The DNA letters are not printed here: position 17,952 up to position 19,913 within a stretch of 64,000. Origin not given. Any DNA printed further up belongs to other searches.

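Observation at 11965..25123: Thirteen-gene beta-oxidation-like island built from 'eukaryote/archaeal-type' modules and lacking an acyl-CoA dehydrogenase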

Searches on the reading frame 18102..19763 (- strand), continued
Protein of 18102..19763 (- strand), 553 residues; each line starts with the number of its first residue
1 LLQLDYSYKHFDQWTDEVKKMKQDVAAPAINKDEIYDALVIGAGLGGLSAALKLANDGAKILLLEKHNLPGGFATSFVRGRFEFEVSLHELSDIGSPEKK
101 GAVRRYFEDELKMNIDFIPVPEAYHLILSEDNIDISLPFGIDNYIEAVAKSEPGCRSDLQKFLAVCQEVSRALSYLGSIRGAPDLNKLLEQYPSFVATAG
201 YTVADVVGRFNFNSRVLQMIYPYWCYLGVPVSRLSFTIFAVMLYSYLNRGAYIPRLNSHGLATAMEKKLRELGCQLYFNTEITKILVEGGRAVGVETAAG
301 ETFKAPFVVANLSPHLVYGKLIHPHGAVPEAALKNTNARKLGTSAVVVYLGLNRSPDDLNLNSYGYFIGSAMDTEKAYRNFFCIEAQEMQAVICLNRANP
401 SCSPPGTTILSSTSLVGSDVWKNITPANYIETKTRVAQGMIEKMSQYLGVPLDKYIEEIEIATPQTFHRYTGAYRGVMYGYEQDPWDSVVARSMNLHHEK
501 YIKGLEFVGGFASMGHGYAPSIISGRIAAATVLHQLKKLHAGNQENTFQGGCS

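Call 13: find_encoding_contigs(protein=P0071, flank=10000, max_places=1)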
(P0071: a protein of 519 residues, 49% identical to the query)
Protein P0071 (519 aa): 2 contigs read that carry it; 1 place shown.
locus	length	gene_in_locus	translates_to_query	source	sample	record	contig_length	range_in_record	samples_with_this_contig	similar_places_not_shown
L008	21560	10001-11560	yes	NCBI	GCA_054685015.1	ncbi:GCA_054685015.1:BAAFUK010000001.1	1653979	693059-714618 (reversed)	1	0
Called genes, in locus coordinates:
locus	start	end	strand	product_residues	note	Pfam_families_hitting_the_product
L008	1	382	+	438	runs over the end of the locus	PF00309:Sigma54_AID (weak), PF04963:Sigma54_CBD, PF04552:Sigma54_DBD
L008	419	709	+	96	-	PF02482:Ribosomal_S30AE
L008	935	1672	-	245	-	PF00132:Hexapep, PF14602:Hexapep_2 (weak), PF25087:GMPPB_C (weak)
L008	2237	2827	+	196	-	PF01569:PAP2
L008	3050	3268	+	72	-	-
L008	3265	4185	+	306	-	PF01656:CbiA, PF10609:ParA, PF13614:AAA_31 (faint), PF12838:Fer4_7 (faint), PF13187:Fer4_9 (faint), PF00037:Fer4 (weak), PF12837:Fer4_6 (weak), PF13237:Fer4_10 (weak)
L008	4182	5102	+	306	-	PF01656:CbiA, PF00037:Fer4, PF12797:Fer4_2 (weak), PF12837:Fer4_6 (weak), PF13237:Fer4_10 (weak), PF14697:Fer4_21 (weak), PF12838:Fer4_7, PF13187:Fer4_9 (weak), +2 more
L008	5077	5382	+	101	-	PF02579:Nitro_FeMo-Co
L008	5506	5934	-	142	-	PF01592:NifU_N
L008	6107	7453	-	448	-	PF03023:MurJ, PF01554:MatE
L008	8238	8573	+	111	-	PF13560:HTH_31, PF12844:HTH_19 (weak), PF13443:HTH_26 (weak), PF01381:HTH_3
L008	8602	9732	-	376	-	-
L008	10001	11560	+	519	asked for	PF00890:FAD_binding_2 (faint), PF01134:GIDA (faint), PF01266:DAO (faint), PF03486:HI0933_like (faint), PF07992:Pyr_redox_2 (faint), PF12831:FAD_oxidored (weak), PF13450:NAD_binding_8, PF01593:Amino_oxidase (weak)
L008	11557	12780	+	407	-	PF00970:FAD_binding_6, PF00175:NAD_binding_1, PF00111:Fer2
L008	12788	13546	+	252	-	PF00392:GntR, PF07840:FadR_C (weak), PF07729:FCD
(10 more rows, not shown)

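Call 15: search_solved_structures(query=window:18102-19763:-, max_evalue=0.01, show_alignments=1)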
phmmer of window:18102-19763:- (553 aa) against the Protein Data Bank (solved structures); distinct sequences matched with E-value up to 0.01: 42.
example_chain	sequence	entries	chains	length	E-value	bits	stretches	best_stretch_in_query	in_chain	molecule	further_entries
4rep_A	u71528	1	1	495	1.2e-21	80.1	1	37-534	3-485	Gamma-carotene desaturase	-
4dgk_A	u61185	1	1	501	5.9e-14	54.6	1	39-360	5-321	Phytoene dehydrogenase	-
5jri_A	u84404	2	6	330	1.5e-06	30.2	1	32-67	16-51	Pyridine nucleotide-disulfide oxidoreductase | Slr0600 protein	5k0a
3ka7_A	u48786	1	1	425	1.8e-06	30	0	238-313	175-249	Oxidoreductase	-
1d4d_A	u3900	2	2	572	2.7e-05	26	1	19-80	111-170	FLAVOCYTOCHROME C FUMARATE REDUCTASE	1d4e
1d4c_A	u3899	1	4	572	2.7e-05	26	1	19-80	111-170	FLAVOCYTOCHROME C FUMARATE REDUCTASE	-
3k7t_A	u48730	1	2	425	0.00031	22.5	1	35-76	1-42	6-hydroxy-L-nicotine oxidase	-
3k7m_X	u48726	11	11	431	0.00032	22.5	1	35-76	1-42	6-hydroxy-L-nicotine oxidase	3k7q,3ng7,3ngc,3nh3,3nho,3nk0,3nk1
2i0z_A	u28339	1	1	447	0.00058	21.7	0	36-71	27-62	NAD(FAD)-utilizing dehydrogenases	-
5z2g_A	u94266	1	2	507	0.0012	20.7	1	38-123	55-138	L-amino acid oxidase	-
6cr0_A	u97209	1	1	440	0.0013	20.5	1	33-72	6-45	(S)-6-hydroxynicotine oxidase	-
2b7r_A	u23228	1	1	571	0.0013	20.5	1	23-76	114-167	Fumarate reductase flavoprotein subunit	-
1kss_A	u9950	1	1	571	0.0013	20.5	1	23-76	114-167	flavocytochrome c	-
1jrx_A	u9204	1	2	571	0.0013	20.5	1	23-76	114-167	FLAVOCYTOCHROME C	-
1e39_A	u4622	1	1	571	0.0013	20.5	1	23-76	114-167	FUMARATE REDUCTASE FLAVOPROTEIN SUBUNIT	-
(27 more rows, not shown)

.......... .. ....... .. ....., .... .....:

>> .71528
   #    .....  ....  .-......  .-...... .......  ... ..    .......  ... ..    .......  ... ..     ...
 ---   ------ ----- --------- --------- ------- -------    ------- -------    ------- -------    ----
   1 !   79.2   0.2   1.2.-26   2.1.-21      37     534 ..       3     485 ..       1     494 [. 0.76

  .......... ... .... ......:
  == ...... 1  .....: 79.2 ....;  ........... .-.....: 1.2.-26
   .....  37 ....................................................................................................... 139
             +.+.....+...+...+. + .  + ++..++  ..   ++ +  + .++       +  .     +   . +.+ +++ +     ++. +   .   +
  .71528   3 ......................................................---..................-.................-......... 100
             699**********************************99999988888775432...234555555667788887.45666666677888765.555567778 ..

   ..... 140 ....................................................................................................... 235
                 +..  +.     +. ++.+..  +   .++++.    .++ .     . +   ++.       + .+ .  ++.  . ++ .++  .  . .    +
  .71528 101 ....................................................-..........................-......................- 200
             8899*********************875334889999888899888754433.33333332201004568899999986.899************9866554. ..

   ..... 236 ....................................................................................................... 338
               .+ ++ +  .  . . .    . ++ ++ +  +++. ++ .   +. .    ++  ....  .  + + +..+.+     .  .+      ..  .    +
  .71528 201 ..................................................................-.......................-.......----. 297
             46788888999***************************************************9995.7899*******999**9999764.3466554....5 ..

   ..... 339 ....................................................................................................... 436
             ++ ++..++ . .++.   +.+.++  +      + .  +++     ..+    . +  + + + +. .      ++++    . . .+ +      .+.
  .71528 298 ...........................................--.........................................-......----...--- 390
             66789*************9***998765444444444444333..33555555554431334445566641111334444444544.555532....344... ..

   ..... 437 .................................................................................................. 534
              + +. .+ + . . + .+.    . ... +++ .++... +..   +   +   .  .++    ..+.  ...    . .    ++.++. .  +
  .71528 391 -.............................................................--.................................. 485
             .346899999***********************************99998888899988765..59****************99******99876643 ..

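Call 22: find_related_loci(query=A1, collection=genome_contigs, flank=10000)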
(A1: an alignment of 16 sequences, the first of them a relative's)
Query A1 (533 aa) in genome_contigs; peptide patterns used: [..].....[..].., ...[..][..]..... (x = any residue, [..] = any of these).
600 stretches matched a pattern (row limit reached: there are more); 576 encode a relative of the query (tblastn E <= 1e-3); the best 80 are kept; 80 distinct loci.
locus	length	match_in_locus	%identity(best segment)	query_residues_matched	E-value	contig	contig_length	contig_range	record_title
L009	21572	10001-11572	69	9-532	0e+0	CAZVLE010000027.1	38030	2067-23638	MAG TPA_asm: uncultured Syntrophomonadaceae bacterium isolate SRP067234_co1_287 genome assembly, contig: k99_864096, who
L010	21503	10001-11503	65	16-516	0e+0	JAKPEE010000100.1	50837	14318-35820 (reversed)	MAG: Bacillota bacterium isolate JPMR_maxbin.103 k141_840810, whole genome shotgun sequence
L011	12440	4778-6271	65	17-514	0e+0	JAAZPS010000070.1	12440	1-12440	MAG: Bacillota bacterium isolate AS4KglBPMA_3 2885_AS4K, whole genome shotgun sequence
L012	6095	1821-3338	60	13-518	0e+0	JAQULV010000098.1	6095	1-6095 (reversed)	MAG: Smithellaceae bacterium isolate STD1_139 NODE_46152_length_6095_cov_2.176944_Sandtown_D1, whole genome shotgun sequ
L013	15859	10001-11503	59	13-513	0e+0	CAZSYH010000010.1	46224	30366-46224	MAG TPA_asm: uncultured Syntrophaceae bacterium isolate SRP178699_co1_570 genome assembly, contig: NODE_687_length_46224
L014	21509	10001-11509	59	16-518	0e+0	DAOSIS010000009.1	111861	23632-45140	MAG TPA_asm: Syntrophales bacterium isolate AMR_MDS_1695 NODE_187_length_111861_cov_9.311191, whole genome shotgun seque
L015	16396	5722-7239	56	13-518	0e+0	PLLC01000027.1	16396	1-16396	MAG: Syntrophaceae bacterium isolate fen_1170 73.20120800_E3X.7_contig_11350, whole genome shotgun sequence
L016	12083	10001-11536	54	13-518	7e-175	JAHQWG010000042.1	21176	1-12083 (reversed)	MAG: Promethearchaeia archaeon isolate ABR01 NODE_505_length_21176_cov_16, whole genome shotgun sequence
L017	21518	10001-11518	57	13-518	0e+0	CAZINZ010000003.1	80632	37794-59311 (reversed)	MAG TPA_asm: uncultured Syntrophaceae bacterium isolate binchicken_co47_43 genome assembly, contig: NODE_161_length_8063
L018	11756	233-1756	49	13-518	2e-171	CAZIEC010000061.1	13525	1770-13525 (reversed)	MAG TPA_asm: uncultured archaeon isolate binchicken_co19_559 genome assembly, contig: NODE_7567_length_13525_cov_25.7291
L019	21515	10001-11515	49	14-516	4e-171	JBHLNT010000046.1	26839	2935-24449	MAG: Promethearchaeota archaeon isolate DZ2S.378 DZ2S.378@5176, whole genome shotgun sequence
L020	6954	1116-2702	49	5-533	5e-170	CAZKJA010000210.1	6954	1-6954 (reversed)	MAG TPA_asm: uncultured Treponemataceae bacterium isolate SRP062349_co3_32 genome assembly, contig: NODE_5681_length_695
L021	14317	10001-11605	50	1-520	5e-169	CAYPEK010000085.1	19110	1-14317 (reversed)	MAG TPA_asm: uncultured bacterium isolate binchicken_co246_416 genome assembly, contig: NODE_3645_length_19110_cov_8.009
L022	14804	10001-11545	48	16-529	2e-167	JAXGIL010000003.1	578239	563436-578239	MAG: Sedimentibacter sp. isolate AnMBR.bin138 bin138_3, whole genome shotgun sequence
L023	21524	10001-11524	48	13-518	1e-166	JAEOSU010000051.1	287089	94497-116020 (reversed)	MAG: Promethearchaeota archaeon isolate YT_039 k127_22540386, whole genome shotgun sequence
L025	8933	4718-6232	49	14-516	5e-166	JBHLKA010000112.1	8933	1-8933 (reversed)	MAG: Candidatus Hodarchaeota archaeon isolate DZ1B.205 DZ1B.205@29284, whole genome shotgun sequence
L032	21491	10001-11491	49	16-509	2e-164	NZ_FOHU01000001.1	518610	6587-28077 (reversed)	Natronincola peptidivorans strain DSM 18979, whole genome shotgun sequence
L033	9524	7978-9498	48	14-518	3e-164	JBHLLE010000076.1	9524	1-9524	MAG: Candidatus Hermodarchaeota archaeon isolate DZ1M.378 DZ1M.378@31443, whole genome shotgun sequence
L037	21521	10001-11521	48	13-518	2e-163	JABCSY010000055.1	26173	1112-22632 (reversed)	MAG: Promethearchaeota archaeon isolate HM4_B22 NODE_748_length_26173_cov_1.642517, whole genome shotgun sequence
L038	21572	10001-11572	48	1-521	4e-163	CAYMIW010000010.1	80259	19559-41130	MAG TPA_asm: uncultured Syntrophomonadaceae bacterium isolate SRP241326_co4_268 genome assembly, contig: NODE_512_length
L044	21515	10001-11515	46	16-518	9e-162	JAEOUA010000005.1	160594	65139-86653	MAG: Promethearchaeota archaeon isolate YT6_002 k127_30107603, whole genome shotgun sequence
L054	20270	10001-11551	49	9-519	9e-166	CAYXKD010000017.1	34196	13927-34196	MAG TPA_asm: uncultured Syntrophomonadaceae bacterium isolate binchicken_co39_259 genome assembly, contig: NODE_3023_len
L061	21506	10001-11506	47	16-516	1e-155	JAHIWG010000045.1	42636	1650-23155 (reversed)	MAG: Spirochaetes bacterium isolate MM_PW_MetaG.mb.34 MM_PW_MetaG.mb.34_k141_169830, whole genome shotgun sequence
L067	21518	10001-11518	45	13-516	1e-153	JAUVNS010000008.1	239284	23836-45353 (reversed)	MAG: Promethearchaeota archaeon isolate CSMAG_616 CSMAG_616_k141_1972689_length_239284_cov_23.3786, whole genome shotgun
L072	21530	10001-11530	43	11-518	7e-153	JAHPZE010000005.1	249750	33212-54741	MAG: Promethearchaeota archaeon isolate LW40_87 NODE_61_length_249750_cov_66.877831, whole genome shotgun sequence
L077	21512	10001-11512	47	16-518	2e-149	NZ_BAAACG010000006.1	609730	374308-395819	Clostridium oceanicum strain JCM 1407 sequence06, whole genome shotgun sequence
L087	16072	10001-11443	48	36-516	6e-144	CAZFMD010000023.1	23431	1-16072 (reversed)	MAG TPA_asm: uncultured Spirochaetaceae bacterium isolate binchicken_co334_238 genome assembly, contig: NODE_3608_length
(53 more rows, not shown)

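Call 26: search_protein_families(library=pfam, proteins=[L014:27-1418:+, L014:1456-2664:+, L014:2773-5022:+, L014:5100-6779:+, L014:6776-7588:+, L014:7585-8202:+, L014:8684-11518:+, L014:11600-12061:+, L014:12130-12585:+, L014:12740-15445:-], max_evalue=0.00001)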
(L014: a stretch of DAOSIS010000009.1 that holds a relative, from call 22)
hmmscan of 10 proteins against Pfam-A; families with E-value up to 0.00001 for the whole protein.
L014:27-1418:+ (463 aa): 5 families
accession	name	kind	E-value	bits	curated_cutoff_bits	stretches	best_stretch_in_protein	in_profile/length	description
PF00106.31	adh_short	-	8.4e-42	143.3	26.6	1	47-236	1-180/195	short chain dehydrogenase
PF13561.12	adh_short_C2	-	2e-28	100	27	1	53-255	1-191/236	Enoyl-(Acyl carrier protein) reductase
PF08659.16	KR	-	9.4e-18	65.2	22.6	1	50-215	4-159/180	KR domain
PF02036.22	SCP2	-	2.6e-15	57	21.3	1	379-457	23-100/101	SCP-2 sterol transfer family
PF14864.11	Alkyl_sulf_C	-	5.3e-07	30.3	27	1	354-449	10-105/125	Alkyl sulfatase C-terminal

L014:1456-2664:+ (402 aa): 3 families
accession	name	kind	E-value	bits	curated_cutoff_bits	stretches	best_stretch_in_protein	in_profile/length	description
PF22691.2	Thiolase_C_1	-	3.4e-29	101.9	28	1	270-394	20-141/144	Thiolase C-terminal domain-like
PF00108.29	Thiolase_N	-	9.8e-16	58.3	26.4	1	10-228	2-257/260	Thiolase, N-terminal domain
PF02803.24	Thiolase_C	-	3.3e-06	27.2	27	1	276-361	30-95/123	Thiolase, C-terminal domain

L014:2773-5022:+ (749 aa): 1 family
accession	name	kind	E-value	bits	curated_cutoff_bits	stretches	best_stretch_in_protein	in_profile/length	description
PF02515.22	CoA_transf_3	-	4.7e-98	329.1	23.3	1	361-714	1-355/366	CoA-transferase family III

L014:5100-6779:+ (559 aa): 2 families
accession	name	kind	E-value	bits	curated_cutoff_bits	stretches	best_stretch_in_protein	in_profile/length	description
PF00501.34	AMP-binding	-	1.2e-91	307.8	29.9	1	31-416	2-384/384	AMP-binding enzyme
PF13193.12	AMP-binding_C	-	3.2e-22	79.7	24.5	1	467-541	2-76/76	AMP-binding enzyme C-terminal domain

L014:6776-7588:+ (270 aa): 2 families
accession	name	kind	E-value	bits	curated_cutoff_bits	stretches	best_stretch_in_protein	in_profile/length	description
PF00378.25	ECH_1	-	3.9e-52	177.5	27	1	17-256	4-233/251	Enoyl-CoA hydratase/isomerase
PF16113.10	ECH_2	-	8.6e-31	108.1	27.2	1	21-208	3-184/335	Enoyl-CoA hydratase/isomerase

L014:7585-8202:+ (205 aa): 2 families
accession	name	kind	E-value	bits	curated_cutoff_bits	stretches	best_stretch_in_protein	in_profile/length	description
PF12850.12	Metallophos_2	-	2e-14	54.3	27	1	2-149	3-121/154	Calcineurin-like phosphoesterase superfamily domain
PF00149.33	Metallophos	-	6.4e-09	36.9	21.5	1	2-73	3-81/191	Calcineurin-like phosphoesterase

L014:8684-11518:+ (944 aa): 8 families
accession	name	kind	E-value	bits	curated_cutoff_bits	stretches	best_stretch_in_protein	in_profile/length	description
PF00175.26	NAD_binding_1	-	5.2e-20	72.6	22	1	191-294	2-107/109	Oxidoreductase NAD-binding domain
PF01593.30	Amino_oxidase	-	3.1e-18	66.7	19.8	1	451-937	3-443/443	Flavin containing amine oxidoreductase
PF13450.12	NAD_binding_8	-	2.8e-10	40.8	21.9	1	444-497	1-54/68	NAD(P)-binding Rossmann-like domain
PF01266.30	DAO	-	1.7e-09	38.1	27.9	1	441-482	1-41/353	FAD dependent oxidoreductase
PF00111.32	Fer2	-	8.3e-09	35.7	21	1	346-413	9-76/77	2Fe-2S iron-sulfur cluster binding domain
PF12831.13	FAD_oxidored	-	9.7e-09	35.4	27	1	441-486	1-46/416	FAD dependent oxidoreductase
PF00890.30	FAD_binding_2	-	1.1e-08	35.1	20.4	1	441-481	1-40/414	FAD binding domain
PF00970.30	FAD_binding_6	-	4.8e-08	33.7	21.1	1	79-178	4-98/99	Oxidoreductase FAD-binding domain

L014:11600-12061:+ (153 aa): 1 family
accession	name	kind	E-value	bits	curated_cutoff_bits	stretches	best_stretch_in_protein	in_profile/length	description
PF04074.18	DUF386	-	2.4e-45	154.6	26.5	1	3-149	1-145/145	YhcH/YjgK/YiaL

L014:12130-12585:+ (151 aa): 2 families
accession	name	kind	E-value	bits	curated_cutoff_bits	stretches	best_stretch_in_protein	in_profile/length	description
PF00583.31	Acetyltransf_1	-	3.7e-15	56.6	20.7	1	30-134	16-116/116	Acetyltransferase (GNAT) family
PF13508.13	Acetyltransf_7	-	3e-09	37.5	27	1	49-135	5-83/84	Acetyltransferase (GNAT) domain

L014:12740-15445:- (901 aa): 0 families
